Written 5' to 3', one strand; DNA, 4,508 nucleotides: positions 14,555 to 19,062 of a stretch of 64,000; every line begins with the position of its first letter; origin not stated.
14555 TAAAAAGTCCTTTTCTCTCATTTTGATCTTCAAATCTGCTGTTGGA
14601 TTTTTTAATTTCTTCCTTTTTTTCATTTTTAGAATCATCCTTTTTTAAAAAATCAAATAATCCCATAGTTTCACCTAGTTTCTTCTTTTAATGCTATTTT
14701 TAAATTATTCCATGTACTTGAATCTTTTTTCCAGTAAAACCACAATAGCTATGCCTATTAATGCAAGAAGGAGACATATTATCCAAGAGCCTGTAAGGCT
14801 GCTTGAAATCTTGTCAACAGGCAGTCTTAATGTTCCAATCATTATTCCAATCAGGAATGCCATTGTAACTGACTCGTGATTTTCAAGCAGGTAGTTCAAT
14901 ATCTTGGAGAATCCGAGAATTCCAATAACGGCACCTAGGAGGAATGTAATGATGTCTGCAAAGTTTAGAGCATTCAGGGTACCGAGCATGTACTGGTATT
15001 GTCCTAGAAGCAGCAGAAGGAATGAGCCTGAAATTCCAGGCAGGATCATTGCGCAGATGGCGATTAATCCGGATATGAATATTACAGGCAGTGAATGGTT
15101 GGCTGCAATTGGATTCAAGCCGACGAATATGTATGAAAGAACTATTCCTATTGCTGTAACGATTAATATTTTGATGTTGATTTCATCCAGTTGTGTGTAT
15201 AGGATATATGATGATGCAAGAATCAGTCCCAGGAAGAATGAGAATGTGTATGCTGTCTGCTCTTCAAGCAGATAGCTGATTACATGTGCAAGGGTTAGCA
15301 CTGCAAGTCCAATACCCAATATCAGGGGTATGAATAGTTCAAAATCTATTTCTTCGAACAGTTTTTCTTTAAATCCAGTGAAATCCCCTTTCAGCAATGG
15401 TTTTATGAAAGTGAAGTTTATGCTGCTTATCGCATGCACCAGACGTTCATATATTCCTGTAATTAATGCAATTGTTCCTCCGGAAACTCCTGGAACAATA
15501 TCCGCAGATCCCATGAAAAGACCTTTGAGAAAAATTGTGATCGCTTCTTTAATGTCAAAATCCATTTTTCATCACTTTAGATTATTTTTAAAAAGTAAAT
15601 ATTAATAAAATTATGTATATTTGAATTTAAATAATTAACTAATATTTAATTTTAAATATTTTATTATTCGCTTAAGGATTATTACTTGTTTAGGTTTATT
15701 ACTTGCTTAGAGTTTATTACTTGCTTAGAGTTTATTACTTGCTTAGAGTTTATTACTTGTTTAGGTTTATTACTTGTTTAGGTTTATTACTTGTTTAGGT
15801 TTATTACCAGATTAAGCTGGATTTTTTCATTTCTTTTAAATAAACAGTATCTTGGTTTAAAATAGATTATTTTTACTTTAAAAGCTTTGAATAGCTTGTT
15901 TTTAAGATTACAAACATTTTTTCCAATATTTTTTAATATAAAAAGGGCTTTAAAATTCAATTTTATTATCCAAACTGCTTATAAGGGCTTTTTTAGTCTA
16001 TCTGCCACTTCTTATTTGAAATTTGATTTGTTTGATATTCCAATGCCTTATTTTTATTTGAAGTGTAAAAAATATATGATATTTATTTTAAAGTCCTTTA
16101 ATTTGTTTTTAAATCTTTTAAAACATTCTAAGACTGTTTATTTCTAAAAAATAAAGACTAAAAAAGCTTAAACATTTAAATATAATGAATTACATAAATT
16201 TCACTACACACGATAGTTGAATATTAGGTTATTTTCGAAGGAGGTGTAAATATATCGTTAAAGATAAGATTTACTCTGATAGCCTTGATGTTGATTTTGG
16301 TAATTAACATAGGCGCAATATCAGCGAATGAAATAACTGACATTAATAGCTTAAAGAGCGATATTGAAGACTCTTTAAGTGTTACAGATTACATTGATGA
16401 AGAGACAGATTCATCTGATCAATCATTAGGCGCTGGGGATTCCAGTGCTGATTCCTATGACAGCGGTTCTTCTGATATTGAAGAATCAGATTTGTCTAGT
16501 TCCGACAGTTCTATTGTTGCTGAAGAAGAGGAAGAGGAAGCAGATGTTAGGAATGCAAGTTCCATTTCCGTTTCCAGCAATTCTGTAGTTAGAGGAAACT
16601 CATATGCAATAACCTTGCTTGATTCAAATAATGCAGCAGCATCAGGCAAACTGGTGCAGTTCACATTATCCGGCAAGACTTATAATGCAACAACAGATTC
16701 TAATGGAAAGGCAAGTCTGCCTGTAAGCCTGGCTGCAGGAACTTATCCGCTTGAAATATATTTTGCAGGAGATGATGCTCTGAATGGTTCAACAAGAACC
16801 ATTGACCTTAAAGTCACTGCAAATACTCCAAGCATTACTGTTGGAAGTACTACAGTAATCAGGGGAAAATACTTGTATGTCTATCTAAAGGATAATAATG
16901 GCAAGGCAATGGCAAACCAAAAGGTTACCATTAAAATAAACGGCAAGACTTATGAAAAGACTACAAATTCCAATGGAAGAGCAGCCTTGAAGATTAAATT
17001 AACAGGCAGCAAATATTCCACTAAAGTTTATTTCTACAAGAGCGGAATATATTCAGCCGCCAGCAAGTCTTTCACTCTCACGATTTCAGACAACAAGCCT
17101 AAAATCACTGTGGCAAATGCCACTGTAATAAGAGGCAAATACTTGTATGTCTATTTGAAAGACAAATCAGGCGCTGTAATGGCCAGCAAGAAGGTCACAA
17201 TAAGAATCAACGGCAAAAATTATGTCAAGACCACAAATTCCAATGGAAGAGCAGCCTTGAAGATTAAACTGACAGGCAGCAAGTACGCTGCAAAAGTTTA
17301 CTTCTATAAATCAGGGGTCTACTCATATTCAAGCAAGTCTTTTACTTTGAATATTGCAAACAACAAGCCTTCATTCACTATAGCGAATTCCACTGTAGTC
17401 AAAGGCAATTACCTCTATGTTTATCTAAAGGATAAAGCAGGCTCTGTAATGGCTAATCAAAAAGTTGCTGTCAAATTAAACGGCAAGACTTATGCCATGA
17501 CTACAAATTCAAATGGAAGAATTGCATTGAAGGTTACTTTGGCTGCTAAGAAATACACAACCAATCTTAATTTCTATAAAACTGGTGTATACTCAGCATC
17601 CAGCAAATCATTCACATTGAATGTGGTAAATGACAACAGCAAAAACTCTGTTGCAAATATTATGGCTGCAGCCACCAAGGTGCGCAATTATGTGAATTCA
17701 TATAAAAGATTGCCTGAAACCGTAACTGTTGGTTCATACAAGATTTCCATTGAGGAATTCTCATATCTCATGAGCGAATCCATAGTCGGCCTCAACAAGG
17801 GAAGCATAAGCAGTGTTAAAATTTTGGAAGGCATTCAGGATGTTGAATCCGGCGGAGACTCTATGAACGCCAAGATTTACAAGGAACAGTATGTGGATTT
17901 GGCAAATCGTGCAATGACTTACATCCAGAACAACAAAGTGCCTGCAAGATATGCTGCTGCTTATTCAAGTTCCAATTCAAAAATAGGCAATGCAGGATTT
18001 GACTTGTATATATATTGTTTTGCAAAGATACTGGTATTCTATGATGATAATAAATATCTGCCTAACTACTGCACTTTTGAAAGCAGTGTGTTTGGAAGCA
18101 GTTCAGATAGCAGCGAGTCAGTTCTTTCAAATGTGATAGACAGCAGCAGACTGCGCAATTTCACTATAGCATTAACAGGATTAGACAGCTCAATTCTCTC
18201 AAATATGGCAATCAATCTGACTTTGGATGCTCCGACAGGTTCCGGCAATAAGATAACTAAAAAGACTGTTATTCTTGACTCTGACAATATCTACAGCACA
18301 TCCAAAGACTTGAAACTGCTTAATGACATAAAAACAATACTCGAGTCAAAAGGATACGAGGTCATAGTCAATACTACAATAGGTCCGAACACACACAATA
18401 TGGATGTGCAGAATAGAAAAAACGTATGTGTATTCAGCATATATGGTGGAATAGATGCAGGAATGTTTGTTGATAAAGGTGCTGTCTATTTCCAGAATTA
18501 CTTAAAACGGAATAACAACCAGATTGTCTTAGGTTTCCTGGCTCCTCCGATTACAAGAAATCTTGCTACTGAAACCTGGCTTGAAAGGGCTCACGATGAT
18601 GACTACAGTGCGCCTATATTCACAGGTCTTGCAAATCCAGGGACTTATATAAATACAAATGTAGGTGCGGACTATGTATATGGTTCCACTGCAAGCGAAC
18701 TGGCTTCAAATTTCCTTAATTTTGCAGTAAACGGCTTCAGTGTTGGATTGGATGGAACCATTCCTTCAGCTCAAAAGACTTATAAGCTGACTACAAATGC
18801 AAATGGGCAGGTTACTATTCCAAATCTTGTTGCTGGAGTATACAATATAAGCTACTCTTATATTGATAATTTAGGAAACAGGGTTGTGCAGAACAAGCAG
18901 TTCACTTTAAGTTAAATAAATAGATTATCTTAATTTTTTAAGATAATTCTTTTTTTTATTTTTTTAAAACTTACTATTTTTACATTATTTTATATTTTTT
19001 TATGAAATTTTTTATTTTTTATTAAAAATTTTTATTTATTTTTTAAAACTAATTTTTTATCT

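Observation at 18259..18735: Unnamed 159-aa 'RAHDD' domain: candidate new pseudomurein-acting enzyme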

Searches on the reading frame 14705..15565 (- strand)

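Call 21: search_protein_families(library=pfam, proteins=[window:14705-15565:-], max_evalue=0.00001)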
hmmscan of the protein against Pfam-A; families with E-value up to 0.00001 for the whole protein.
window:14705-15565:- (286 aa): 1 family
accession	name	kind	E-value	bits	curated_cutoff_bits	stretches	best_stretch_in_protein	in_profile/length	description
PF04018.18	VCA0040-like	-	5.2e-78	262.4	26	1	18-247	1-226/246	Undecaprenyl phosphate translocase-like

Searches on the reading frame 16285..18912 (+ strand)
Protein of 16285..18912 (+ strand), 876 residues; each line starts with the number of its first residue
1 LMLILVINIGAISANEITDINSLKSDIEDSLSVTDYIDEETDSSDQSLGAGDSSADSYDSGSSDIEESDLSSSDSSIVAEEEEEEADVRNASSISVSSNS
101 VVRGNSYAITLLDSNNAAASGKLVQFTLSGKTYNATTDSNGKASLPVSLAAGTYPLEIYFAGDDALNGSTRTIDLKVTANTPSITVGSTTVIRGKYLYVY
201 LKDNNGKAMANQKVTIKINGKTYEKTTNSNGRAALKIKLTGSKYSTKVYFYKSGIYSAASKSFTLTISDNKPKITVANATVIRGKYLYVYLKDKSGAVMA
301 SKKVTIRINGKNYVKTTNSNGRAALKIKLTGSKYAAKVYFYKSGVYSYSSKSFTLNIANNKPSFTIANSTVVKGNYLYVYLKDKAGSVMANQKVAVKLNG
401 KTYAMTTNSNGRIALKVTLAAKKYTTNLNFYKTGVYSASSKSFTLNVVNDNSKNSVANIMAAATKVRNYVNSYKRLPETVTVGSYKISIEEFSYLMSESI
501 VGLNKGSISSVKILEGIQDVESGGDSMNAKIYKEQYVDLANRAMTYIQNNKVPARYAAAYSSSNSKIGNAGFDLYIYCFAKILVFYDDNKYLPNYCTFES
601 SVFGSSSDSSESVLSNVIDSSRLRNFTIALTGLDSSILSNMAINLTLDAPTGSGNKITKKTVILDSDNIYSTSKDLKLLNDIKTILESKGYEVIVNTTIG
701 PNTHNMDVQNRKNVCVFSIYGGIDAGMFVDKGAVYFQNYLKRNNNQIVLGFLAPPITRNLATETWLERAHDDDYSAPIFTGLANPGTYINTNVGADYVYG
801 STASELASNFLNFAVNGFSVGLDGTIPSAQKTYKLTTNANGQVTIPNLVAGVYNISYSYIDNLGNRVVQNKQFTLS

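Call 6: search_protein_families(library=pfam, proteins=[window:16285-18912:+], max_evalue=1)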
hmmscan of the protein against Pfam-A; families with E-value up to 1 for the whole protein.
window:16285-18912:+ (876 aa): 20 families
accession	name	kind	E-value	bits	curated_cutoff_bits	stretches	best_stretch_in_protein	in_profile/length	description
PF17789.7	MG4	-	1.8e-17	63.8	24.7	4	198-246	19-69/95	Macroglobulin domain MG4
PF13620.12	CarboxypepD_reg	-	1.3e-15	57.9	32.3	5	110-164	5-60/82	Carboxypeptidase regulatory-like domain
PF02369.22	Big_1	-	4.2e-14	52.9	34.9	4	199-240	23-69/93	Bacterial Ig-like domain (group 1)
PF16640.11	Big_3_5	-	2.9e-13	50.6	35.5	3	95-178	2-88/88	Bacterial Ig-like domain (group 3)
PF09373.15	PMBR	-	9.2e-10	38.6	24.9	3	458-482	9-33/33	Pseudomurein-binding repeat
PF09134.16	Invasin_D3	-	7.2e-07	30.1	33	3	91-171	4-91/98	Invasin, domain 3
PF05688.17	BIg21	-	0.00026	22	27.4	0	123-149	57-78/109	Bacterial Immunoglobulin-like 21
PF18316.7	S-l_SbsC_C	-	0.0014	19.5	26.6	2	177-217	40-84/86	S-layer protein SbsC C-terminal domain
PF10670.15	DUF4198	-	0.0014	19.3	34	0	829-860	177-208/209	Domain of unknown function (DUF4198)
PF14686.12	fn3_3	-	0.0037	17.4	24.4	1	829-856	23-50/75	Polysaccharide lyase family 4, domain II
PF22479.2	Pam3_gp18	-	0.0045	17.9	24.2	0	389-411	10-32/101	Cyanophage baseplate Pam3 plug gp18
PF07790.16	Pilin_N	-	0.0047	18.2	25.2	0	265-312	28-77/78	Archaeal Type IV pilin, N-terminal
PF20646.2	Hpf1_C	-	0.007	16.5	25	0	135-144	20-29/35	Hpf1 C-terminal YTTT repeat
PF17802.7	SpaA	-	0.016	15.8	23.1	1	831-855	32-56/91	Prealbumin-like fold domain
PF05565.16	Sipho_Gp157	-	0.031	14.7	28.6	0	233-288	71-126/162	Siphovirus Gp157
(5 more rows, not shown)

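Call 7: search_protein_families(library=ncbifam, proteins=[window:16285-18912:+], max_evalue=1)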
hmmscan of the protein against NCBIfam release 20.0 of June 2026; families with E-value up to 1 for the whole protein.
window:16285-18912:+ (876 aa): 5 families
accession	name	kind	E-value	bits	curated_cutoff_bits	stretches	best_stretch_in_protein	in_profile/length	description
NF033510.3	Ca_tandemer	repeat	6.8e-11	42.4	50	3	116-158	39-86/96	Ca2+-stabilized repeat-containing adhesin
NF012196.1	Ig_like_ice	domain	6.3e-06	26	50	0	206-233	58-85/108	Ig-like domain-containing protein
TIGR01066.1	rplM_bact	equivalog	7.9e-05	22.5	93.05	2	234-279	58-103/141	50S ribosomal protein L13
NF001237.0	PRK00207.1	equivalog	0.0066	16.4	92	0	216-261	5-50/128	sulfurtransferase complex subunit TusD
TIGR03012.1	sulf_tusD_dsrE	equivalog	0.54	10.1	89.25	0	214-261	2-49/127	sulfurtransferase complex subunit TusD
